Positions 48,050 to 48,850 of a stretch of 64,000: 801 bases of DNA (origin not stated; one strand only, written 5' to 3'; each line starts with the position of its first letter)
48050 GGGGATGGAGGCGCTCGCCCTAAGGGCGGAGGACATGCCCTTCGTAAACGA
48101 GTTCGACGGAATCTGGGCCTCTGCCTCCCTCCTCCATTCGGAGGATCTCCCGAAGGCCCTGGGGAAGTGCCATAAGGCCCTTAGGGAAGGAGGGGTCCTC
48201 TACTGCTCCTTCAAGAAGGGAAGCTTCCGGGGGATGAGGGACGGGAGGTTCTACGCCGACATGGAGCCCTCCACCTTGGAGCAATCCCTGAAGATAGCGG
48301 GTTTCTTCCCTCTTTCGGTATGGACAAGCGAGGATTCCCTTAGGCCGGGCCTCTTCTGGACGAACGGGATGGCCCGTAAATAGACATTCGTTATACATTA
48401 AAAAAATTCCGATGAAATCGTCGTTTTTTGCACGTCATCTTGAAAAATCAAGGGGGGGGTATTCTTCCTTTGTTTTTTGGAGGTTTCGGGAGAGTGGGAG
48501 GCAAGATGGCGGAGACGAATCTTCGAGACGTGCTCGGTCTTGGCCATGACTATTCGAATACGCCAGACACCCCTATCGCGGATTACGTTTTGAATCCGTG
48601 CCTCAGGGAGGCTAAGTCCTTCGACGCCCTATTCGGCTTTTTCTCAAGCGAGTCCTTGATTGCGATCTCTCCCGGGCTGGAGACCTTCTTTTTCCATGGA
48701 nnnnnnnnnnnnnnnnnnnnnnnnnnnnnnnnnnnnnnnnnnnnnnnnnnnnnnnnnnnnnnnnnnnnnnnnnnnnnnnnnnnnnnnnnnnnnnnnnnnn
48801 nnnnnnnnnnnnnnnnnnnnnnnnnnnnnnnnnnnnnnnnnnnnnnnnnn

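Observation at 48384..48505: G8 homopolymer inside the putative promoter of the defence operon — possible phase-variable expression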

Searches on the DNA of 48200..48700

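Call 38: search_rna_families(source=window, start=48200, end=48700, threshold=evalue, max_evalue=1)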
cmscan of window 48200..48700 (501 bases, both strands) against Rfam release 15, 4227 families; matches with E-value up to 1: 0.
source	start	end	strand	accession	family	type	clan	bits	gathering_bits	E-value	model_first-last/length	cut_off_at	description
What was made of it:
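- On Intrinsic terminator or attenuator leader: No Rfam family matches (call 38).
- Rfam gives no match at E<=1 (call 38).
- Tried and rejected: No match (call 38).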
